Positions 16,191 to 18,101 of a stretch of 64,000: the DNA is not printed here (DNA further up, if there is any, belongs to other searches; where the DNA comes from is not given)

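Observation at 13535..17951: An active Ser/Thr kinase is divergently paired with a SARP regulator that carries a catalytically dead kinase domain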

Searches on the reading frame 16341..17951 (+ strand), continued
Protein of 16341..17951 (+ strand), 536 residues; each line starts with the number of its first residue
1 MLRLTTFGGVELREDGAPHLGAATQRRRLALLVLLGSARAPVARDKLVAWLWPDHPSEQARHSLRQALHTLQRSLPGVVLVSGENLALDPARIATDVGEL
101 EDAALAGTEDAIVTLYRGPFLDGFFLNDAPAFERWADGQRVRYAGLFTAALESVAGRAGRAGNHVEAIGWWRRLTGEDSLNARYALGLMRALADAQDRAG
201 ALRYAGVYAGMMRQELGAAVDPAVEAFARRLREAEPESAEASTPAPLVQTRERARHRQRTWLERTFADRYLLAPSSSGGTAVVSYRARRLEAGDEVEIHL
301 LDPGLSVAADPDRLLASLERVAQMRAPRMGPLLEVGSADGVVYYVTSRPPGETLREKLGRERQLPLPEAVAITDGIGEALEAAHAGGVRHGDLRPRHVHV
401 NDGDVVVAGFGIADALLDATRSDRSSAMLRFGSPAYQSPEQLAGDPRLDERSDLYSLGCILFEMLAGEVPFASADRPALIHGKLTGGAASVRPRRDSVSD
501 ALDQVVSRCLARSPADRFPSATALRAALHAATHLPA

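Call 7: find_homologous_proteins(query=window:16341-17951:+, max_evalue=0.00001)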
Query window:16341-17951:+ (536 aa): 1318 proteins with E <= 0.00001 among 8000 candidates; the best 120 are listed.
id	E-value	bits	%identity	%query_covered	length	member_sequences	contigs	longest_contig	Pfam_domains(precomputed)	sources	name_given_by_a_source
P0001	0.0e+0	1130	97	99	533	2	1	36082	PF03704.24,PF07714.24,PF00069.32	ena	-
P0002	3.8e-178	611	56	97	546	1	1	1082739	PF03704.24,PF07714.24,PF00069.32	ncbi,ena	-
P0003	1.6e-162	560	55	97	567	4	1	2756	PF03704.24,PF07714.24,PF00069.32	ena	-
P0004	3.9e-160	552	52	99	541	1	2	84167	PF03704.24,PF07714.24,PF00069.32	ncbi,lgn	ncbi:MAG: protein kinase [bacterium]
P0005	1.6e-159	550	51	99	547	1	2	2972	PF03704.24,PF07714.24,PF00069.32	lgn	-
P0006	4.1e-159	549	54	99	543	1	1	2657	PF03704.24,PF07714.24,PF00069.32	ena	-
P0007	1.0e-157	544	53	99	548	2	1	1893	PF03704.24,PF07714.24,PF00069.32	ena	-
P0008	6.1e-157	542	51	99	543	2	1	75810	PF03704.24,PF07714.24,PF00069.32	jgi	-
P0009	1.3e-156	540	53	99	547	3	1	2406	PF03704.24,PF07714.24,PF00069.32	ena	-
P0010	3.2e-155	536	51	100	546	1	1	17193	PF03704.24,PF07714.24,PF00069.32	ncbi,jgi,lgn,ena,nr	ncbi:MAG: protein kinase [Gemmatirosa sp.]|nr:protein kinase [Gemmatirosa sp.]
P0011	2.0e-154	533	50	99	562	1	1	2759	PF03704.24,PF07714.24,PF00069.32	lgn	-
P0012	3.0e-154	533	52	98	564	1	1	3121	PF03704.24,PF07714.24,PF00069.32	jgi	jgi:serine/threonine-protein kinase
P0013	2.9e-152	526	52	99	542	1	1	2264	PF03704.24,PF07714.24,PF00069.32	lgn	-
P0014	2.2e-151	523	53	99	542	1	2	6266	PF03704.24,PF07714.24,PF00069.32,PF00486.35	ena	-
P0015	9.3e-148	511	50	99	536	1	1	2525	PF03704.24,PF07714.24,PF00069.32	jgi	jgi:DNA-binding SARP family transcriptional activator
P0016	6.0e-147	509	52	99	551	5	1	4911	PF03704.24,PF07714.24,PF00069.32,PF00486.35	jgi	-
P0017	3.1e-146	506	50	99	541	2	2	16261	PF03704.24,PF07714.24,PF00069.32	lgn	-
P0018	6.1e-146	505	52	99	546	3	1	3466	PF03704.24,PF07714.24,PF00069.32,PF00486.35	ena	-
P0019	1.5e-145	504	48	99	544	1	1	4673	PF03704.24,PF07714.24,PF00069.32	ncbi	-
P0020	2.1e-143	497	49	99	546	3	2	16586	PF03704.24,PF07714.24,PF00069.32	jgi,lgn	-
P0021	1.6e-140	487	49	100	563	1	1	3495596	PF03704.24,PF07714.24,PF00069.32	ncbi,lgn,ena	-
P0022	1.8e-137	477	48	99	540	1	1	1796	PF03704.24,PF07714.24,PF00069.32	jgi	-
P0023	2.6e-136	473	49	99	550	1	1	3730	PF03704.24,PF07714.24,PF00069.32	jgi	jgi:DNA-binding SARP family transcriptional activator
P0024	2.8e-135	470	48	95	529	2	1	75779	PF03704.24,PF07714.24,PF00069.32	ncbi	-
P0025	7.7e-135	469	48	97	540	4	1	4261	PF03704.24,PF07714.24,PF00069.32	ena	-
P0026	1.2e-133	465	49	98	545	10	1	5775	PF03704.24,PF07714.24,PF00069.32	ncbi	-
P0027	1.4e-133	464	48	95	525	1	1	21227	PF03704.24,PF07714.24,PF00069.32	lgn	-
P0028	3.8e-133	463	47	99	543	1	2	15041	PF03704.24,PF07714.24,PF00069.32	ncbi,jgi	jgi:serine/threonine-protein kinase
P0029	7.6e-132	459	47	97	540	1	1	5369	PF03704.24,PF07714.24,PF00069.32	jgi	jgi:DNA-binding SARP family transcriptional activator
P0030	1.9e-131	457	47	97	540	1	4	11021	PF03704.24,PF07714.24,PF00069.32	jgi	jgi:DNA-binding SARP family transcriptional activator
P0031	2.2e-131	457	47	97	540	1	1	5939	PF03704.24,PF07714.24,PF00069.32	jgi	jgi:DNA-binding SARP family transcriptional activator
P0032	4.9e-131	456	48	97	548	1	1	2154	PF03704.24,PF07714.24,PF00069.32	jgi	-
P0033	1.2e-130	455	46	99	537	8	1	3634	PF03704.24,PF07714.24,PF00069.32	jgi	jgi:DNA-binding SARP family transcriptional activator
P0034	2.6e-130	454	48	99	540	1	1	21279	PF03704.24,PF07714.24,PF00069.32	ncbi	ncbi:MAG TPA: protein kinase [Gemmatimonadales bacterium]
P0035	4.4e-130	453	46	99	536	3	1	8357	PF03704.24,PF07714.24,PF00069.32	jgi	jgi:DNA-binding SARP family transcriptional activator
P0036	6.8e-130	452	46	97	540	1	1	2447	PF03704.24,PF00069.32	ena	-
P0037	7.8e-130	452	46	99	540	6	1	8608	PF03704.24,PF07714.24,PF00069.32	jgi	jgi:DNA-binding SARP family transcriptional activator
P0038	1.3e-129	451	46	99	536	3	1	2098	PF03704.24,PF07714.24,PF00069.32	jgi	jgi:DNA-binding SARP family transcriptional activator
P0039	4.5e-129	450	46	99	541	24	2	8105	PF03704.24,PF07714.24,PF00069.32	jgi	jgi:DNA-binding SARP family transcriptional activator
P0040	4.6e-129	450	46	97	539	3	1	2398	PF03704.24,PF07714.24,PF00069.32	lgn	-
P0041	8.9e-129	449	45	97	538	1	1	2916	PF03704.24,PF07714.24,PF00069.32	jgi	jgi:serine/threonine-protein kinase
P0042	1.3e-128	448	46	97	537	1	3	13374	PF03704.24,PF07714.24,PF00069.32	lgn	-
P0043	1.4e-128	448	45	97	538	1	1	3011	PF03704.24,PF07714.24,PF00069.32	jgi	jgi:serine/threonine-protein kinase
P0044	1.5e-128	448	46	99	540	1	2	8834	PF03704.24,PF07714.24,PF00069.32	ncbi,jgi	jgi:serine/threonine-protein kinase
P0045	4.7e-128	446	47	97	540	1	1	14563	PF03704.24,PF07714.24,PF00069.32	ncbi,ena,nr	ncbi:MAG TPA: protein kinase [Gemmatimonadales bacterium]|nr:protein kinase [Gemmatimonadales bacter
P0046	8.0e-128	445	46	97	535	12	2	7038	PF03704.24,PF07714.24,PF00069.32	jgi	jgi:serine/threonine-protein kinase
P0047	1.7e-127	444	45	99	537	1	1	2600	PF03704.24,PF07714.24,PF00069.32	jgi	jgi:DNA-binding SARP family transcriptional activator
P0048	1.7e-127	444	46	99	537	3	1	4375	PF03704.24,PF07714.24,PF00069.32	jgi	-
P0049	3.2e-127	443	45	99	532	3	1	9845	PF03704.24,PF07714.24,PF00069.32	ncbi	-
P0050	4.8e-127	443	46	99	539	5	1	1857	PF03704.24,PF07714.24,PF00069.32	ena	-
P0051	7.4e-127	442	45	97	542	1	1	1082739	PF03704.24,PF07714.24,PF00069.32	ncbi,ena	-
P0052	8.3e-127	442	45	97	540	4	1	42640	PF03704.24,PF07714.24,PF00069.32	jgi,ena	jgi:DNA-binding SARP family transcriptional activator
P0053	9.4e-127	442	45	99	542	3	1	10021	PF03704.24,PF07714.24,PF00069.32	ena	-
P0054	1.2e-126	442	46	99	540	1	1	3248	PF03704.24,PF07714.24,PF00069.32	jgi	jgi:serine/threonine-protein kinase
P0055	1.4e-126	441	45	99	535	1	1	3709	PF03704.24,PF07714.24,PF00069.32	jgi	jgi:serine/threonine-protein kinase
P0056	1.5e-126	441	47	97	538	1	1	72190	PF03704.24,PF07714.24,PF00069.32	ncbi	-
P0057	1.7e-126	441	45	99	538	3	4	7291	PF03704.24,PF07714.24,PF00069.32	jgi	jgi:DNA-binding SARP family transcriptional activator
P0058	1.8e-126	441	45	99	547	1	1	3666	PF03704.24,PF07714.24,PF00069.32,PF00486.35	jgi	jgi:DNA-binding SARP family transcriptional activator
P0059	7.6e-126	439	45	99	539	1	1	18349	PF03704.24,PF07714.24,PF00069.32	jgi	jgi:serine/threonine-protein kinase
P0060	1.2e-125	438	45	99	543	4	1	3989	PF03704.24,PF07714.24,PF00069.32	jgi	jgi:DNA-binding SARP family transcriptional activator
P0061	2.0e-125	438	45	99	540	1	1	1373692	PF03704.24,PF07714.24,PF00069.32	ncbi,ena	-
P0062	3.6e-125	437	45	99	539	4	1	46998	PF03704.24,PF07714.24,PF00069.32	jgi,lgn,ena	jgi:serine/threonine-protein kinase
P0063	4.0e-125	437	45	99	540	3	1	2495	PF03704.24,PF07714.24,PF00069.32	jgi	jgi:DNA-binding SARP family transcriptional activator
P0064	5.0e-125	436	46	99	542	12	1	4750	PF03704.24,PF07714.24,PF00069.32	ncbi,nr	ncbi:MAG TPA: protein kinase [Gemmatimonadales bacterium]|nr:protein kinase [Gemmatimonadales bacter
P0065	5.3e-125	436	45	99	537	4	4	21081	PF03704.24,PF07714.24,PF00069.32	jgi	jgi:DNA-binding SARP family transcriptional activator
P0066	6.7e-125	436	46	99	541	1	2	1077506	PF03704.24,PF07714.24,PF00069.32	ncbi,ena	-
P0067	6.9e-125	436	45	99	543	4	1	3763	PF03704.24,PF07714.24,PF00069.32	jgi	jgi:serine/threonine-protein kinase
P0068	8.7e-125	435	46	99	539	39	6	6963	PF03704.24,PF07714.24,PF00069.32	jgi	-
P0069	1.3e-124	435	45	99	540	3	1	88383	PF03704.24,PF07714.24,PF00069.32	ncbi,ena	-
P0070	1.6e-124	435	45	99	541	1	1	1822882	PF03704.24,PF07714.24,PF00069.32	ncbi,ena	-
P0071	1.6e-124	435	45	99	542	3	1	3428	PF03704.24,PF07714.24,PF00069.32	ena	-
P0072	1.8e-124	434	44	99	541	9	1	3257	PF03704.24,PF07714.24,PF00069.32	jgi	jgi:serine/threonine-protein kinase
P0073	1.8e-124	434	45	99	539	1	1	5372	PF03704.24,PF07714.24,PF00069.32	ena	-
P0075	2.3e-124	434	46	99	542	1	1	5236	PF03704.24,PF07714.24,PF00069.32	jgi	jgi:serine/threonine-protein kinase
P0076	3.4e-124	434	45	97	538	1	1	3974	PF03704.24,PF07714.24,PF00069.32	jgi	jgi:DNA-binding SARP family transcriptional activator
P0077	3.5e-124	433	46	99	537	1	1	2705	PF03704.24,PF07714.24,PF00069.32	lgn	-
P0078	4.5e-124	433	44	99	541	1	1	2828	PF03704.24,PF07714.24,PF00069.32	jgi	jgi:DNA-binding SARP family transcriptional activator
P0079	5.5e-124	433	44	99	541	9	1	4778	PF03704.24,PF07714.24,PF00069.32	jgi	jgi:serine/threonine-protein kinase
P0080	6.1e-124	433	45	99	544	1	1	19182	PF03704.24,PF07714.24,PF00069.32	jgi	jgi:DNA-binding SARP family transcriptional activator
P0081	7.0e-124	432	46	99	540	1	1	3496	PF03704.24,PF07714.24,PF00069.32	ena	-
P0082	7.6e-124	432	45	99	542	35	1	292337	PF03704.24,PF07714.24,PF00069.32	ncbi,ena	-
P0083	1.0e-123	432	45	99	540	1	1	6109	PF03704.24,PF07714.24,PF00069.32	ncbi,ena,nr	ncbi:MAG TPA: protein kinase [Gemmatimonadales bacterium]|nr:protein kinase [Gemmatimonadales bacter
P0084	1.1e-123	432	44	99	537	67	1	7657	PF03704.24,PF07714.24,PF00069.32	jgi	jgi:DNA-binding SARP family transcriptional activator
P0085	1.5e-123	431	46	99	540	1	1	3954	PF03704.24,PF07714.24,PF00069.32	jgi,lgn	-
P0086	1.8e-123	431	45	99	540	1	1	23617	PF03704.24,PF07714.24,PF00069.32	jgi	jgi:serine/threonine-protein kinase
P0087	2.0e-123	431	46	99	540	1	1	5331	PF03704.24,PF07714.24,PF00069.32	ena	-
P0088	2.0e-123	431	44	99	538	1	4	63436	PF03704.24,PF07714.24,PF00069.32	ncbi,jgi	ncbi:MAG TPA: protein kinase [Gemmatimonadales bacterium]|jgi:serine/threonine-protein kinase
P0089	2.3e-123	431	44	99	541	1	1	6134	PF03704.24,PF07714.24,PF00069.32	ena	-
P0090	2.7e-123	430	46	99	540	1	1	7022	PF03704.24,PF07714.24,PF00069.32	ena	-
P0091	5.1e-123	430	45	99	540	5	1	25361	PF03704.24,PF07714.24,PF00069.32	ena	-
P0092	7.2e-123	429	45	99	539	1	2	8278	PF03704.24,PF07714.24,PF00069.32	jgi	jgi:serine/threonine-protein kinase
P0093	1.2e-122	428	45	99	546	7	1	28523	PF03704.24,PF07714.24,PF00069.32,PF00486.35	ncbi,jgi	jgi:DNA-binding SARP family transcriptional activator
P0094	1.3e-122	428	46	99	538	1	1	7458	PF03704.24,PF07714.24,PF00069.32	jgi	-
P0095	1.3e-122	428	46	99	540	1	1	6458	PF03704.24,PF07714.24,PF00069.32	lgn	-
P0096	1.5e-122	428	44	99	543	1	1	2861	PF03704.24,PF07714.24,PF00069.32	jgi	jgi:serine/threonine-protein kinase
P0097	2.0e-122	428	46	99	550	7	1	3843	PF03704.24,PF07714.24,PF00069.32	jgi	jgi:serine/threonine-protein kinase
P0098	2.2e-122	428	44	99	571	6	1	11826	PF03704.24,PF07714.24,PF00069.32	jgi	jgi:DNA-binding SARP family transcriptional activator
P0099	3.2e-122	427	44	99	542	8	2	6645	PF03704.24,PF00069.32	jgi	jgi:DNA-binding SARP family transcriptional activator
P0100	3.8e-122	427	45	99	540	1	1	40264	PF03704.24,PF07714.24,PF00069.32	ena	-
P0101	4.9e-122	426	46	99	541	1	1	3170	PF03704.24,PF07714.24,PF00069.32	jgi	jgi:DNA-binding SARP family transcriptional activator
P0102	5.4e-122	426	45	99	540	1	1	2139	PF03704.24,PF07714.24,PF00069.32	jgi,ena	-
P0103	5.9e-122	426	45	99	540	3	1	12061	PF03704.24,PF07714.24,PF00069.32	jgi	jgi:serine/threonine-protein kinase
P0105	1.1e-121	425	45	99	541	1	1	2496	PF03704.24,PF07714.24,PF00069.32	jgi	jgi:DNA-binding SARP family transcriptional activator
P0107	1.3e-121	425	45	99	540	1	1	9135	PF03704.24,PF07714.24,PF00069.32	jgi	jgi:DNA-binding SARP family transcriptional activator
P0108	5.1e-121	423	44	99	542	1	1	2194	PF03704.24,PF07714.24,PF00069.32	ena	-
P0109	7.2e-121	423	44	99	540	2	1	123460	PF03704.24,PF07714.24,PF00069.32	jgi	jgi:DNA-binding SARP family transcriptional activator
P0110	7.6e-121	422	45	97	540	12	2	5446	PF03704.24,PF07714.24,PF00069.32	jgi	jgi:serine/threonine-protein kinase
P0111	8.3e-121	422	45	99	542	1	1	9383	PF03704.24,PF07714.24,PF00069.32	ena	-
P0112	1.1e-120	422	44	99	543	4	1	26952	PF03704.24,PF07714.24,PF00069.32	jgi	jgi:serine/threonine-protein kinase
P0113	1.6e-120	421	44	99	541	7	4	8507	PF03704.24,PF07714.24,PF00069.32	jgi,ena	-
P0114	2.3e-120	421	44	99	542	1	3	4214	PF03704.24,PF07714.24,PF00069.32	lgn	-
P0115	2.7e-120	421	44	99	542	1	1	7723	PF03704.24,PF07714.24,PF00069.32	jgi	jgi:DNA-binding SARP family transcriptional activator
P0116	3.5e-120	420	44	99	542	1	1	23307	PF03704.24,PF07714.24,PF00069.32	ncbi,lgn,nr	ncbi:MAG TPA: protein kinase [Gemmatimonadales bacterium]|nr:protein kinase [Gemmatimonadales bacter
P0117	7.1e-120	419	45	99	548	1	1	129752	PF03704.24,PF07714.24,PF00069.32,PF00486.35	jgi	jgi:serine/threonine-protein kinase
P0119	7.6e-119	416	45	99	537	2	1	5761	PF03704.24,PF07714.24,PF00069.32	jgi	jgi:DNA-binding SARP family transcriptional activator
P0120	1.6e-118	415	44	99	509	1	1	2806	PF03704.24,PF07714.24,PF00069.32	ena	-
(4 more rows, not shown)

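Call 14: find_related_loci(query=A1, collection=genome_contigs, flank=10000)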
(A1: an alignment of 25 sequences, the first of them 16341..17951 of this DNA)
Query A1 (536 aa) in genome_contigs; peptide patterns used: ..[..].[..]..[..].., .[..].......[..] (x = any residue, [..] = any of these).
597 stretches matched a pattern (row limit reached: there are more); 542 encode a relative of the query (tblastn E <= 1e-3); the best 80 are kept; 76 distinct loci.
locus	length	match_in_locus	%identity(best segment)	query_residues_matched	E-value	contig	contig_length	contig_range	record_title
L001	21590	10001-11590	56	1-521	2e-171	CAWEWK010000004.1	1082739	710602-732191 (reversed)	MAG: uncultured Gemmatimonadales bacterium isolate MFD09212.bin.1.36 genome assembly, contig: contig_13121, whole genome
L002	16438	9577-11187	49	1-528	2e-150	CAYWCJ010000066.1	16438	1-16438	MAG TPA_asm: uncultured Gemmatimonas sp. isolate SRP128246_co1_24 genome assembly, contig: NODE_7737_length_16438_cov_8.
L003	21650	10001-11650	49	1-535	1e-146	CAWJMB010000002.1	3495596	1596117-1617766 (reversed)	MAG: uncultured Gemmatimonadaceae bacterium isolate MFD02581.bin.2.2 genome assembly, contig: contig_31, whole genome sh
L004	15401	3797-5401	49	1-525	2e-132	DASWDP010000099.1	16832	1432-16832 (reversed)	MAG TPA_asm: Gemmatimonadales bacterium isolate SMAG_U2739 k141_462063, whole genome shotgun sequence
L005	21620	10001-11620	46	1-531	4e-123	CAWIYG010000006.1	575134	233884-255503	MAG: uncultured Gemmatimonadales bacterium isolate MFD04935.bin.2.79 genome assembly, contig: contig_7606, whole genome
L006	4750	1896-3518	46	1-531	3e-124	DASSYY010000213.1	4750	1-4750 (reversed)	MAG TPA_asm: Gemmatimonadales bacterium isolate SMAG_U693 k141_1573599, whole genome shotgun sequence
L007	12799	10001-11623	44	1-530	1e-120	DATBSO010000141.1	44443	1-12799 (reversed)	MAG TPA_asm: Gemmatimonadales bacterium isolate SMAG_U4159 k141_1347316, whole genome shotgun sequence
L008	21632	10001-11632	46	1-530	2e-119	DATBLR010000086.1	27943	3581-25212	MAG TPA_asm: Gemmatimonadales bacterium isolate SMAG_U3977 k141_3283109, whole genome shotgun sequence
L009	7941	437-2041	45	1-530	1e-114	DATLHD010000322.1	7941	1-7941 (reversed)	MAG TPA_asm: Gemmatimonadales bacterium isolate SMAG_U13631 k141_326453, whole genome shotgun sequence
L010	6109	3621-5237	45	1-531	1e-114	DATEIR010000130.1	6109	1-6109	MAG TPA_asm: Gemmatimonadales bacterium isolate SMAG_U8843 k141_1944068, whole genome shotgun sequence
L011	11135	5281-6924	41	1-528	4e-113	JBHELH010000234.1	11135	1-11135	MAG: Gemmatimonadaceae bacterium isolate S1_bin.8.orig S1_k141_3920185, whole genome shotgun sequence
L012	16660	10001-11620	44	1-531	4e-113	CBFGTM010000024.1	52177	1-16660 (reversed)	MAG TPA_asm: uncultured Gemmatimonadales bacterium isolate SRR28857639_binner13_Refined_3 genome assembly, contig: ERZ27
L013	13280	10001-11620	44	1-530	3e-112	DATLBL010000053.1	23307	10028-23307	MAG TPA_asm: Gemmatimonadales bacterium isolate SMAG_U14297 k141_963792, whole genome shotgun sequence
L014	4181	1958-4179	42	1-532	8e-110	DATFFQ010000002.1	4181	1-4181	MAG TPA_asm: Gemmatimonadaceae bacterium isolate SMAG_U8640 k141_840780, whole genome shotgun sequence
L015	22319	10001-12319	41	14-526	4e-108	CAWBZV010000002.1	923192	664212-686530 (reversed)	MAG: uncultured Gemmatimonadales bacterium isolate MFD04570.bin.1.3 genome assembly, contig: contig_117139, whole genome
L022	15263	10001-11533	40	1-521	1e-92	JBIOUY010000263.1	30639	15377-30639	MAG: Gemmatimonadales bacterium isolate MAG122 k127_4299776, whole genome shotgun sequence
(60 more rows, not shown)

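Call 27: find_encoding_contigs(protein=P0004, flank=6000, max_places=2)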
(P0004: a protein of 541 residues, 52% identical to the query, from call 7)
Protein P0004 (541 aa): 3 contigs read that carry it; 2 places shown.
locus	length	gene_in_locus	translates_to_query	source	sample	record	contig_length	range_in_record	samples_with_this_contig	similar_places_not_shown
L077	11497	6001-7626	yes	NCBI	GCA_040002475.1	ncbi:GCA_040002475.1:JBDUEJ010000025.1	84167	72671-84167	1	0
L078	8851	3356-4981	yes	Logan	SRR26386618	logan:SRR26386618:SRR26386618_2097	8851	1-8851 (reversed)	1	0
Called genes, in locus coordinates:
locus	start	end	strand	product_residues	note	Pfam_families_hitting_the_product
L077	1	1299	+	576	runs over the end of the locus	PF03109:ABC1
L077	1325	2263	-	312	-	PF00264:Tyrosinase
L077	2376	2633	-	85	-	-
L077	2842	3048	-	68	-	-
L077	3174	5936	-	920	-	PF00069:Pkinase, PF01636:APH (faint), PF07714:PK_Tyr_Ser-Thr, PF07719:TPR_2 (faint), PF00515:TPR_1 (faint), PF13432:TPR_16 (weak)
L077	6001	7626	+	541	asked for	PF03704:BTAD, PF07714:PK_Tyr_Ser-Thr, PF00069:Pkinase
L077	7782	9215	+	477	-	-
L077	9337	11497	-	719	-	?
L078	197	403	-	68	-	-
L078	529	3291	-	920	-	PF00069:Pkinase, PF01636:APH (faint), PF07714:PK_Tyr_Ser-Thr, PF07719:TPR_2 (faint), PF00515:TPR_1 (faint), PF13432:TPR_16 (weak)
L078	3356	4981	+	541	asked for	PF03704:BTAD, PF07714:PK_Tyr_Ser-Thr, PF00069:Pkinase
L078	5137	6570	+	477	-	-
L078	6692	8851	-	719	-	?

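Call 28: find_encoding_contigs(protein=P0008, flank=6000, max_places=2)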
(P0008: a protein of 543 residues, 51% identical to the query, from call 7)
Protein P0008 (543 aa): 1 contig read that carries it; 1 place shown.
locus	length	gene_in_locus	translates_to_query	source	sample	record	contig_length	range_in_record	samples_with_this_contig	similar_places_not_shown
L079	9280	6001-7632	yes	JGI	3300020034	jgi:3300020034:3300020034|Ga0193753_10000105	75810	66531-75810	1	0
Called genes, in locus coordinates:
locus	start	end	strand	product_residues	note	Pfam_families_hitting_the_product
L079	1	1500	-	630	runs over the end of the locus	PF01425:Amidase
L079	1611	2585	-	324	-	PF00264:Tyrosinase (weak)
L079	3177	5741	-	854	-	PF00069:Pkinase, PF07714:PK_Tyr_Ser-Thr, PF07719:TPR_2 (faint), PF13181:TPR_8 (faint)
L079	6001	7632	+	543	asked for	PF03704:BTAD, PF07714:PK_Tyr_Ser-Thr, PF00069:Pkinase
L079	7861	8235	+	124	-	-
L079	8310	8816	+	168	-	PF13503:DUF4123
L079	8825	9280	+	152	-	?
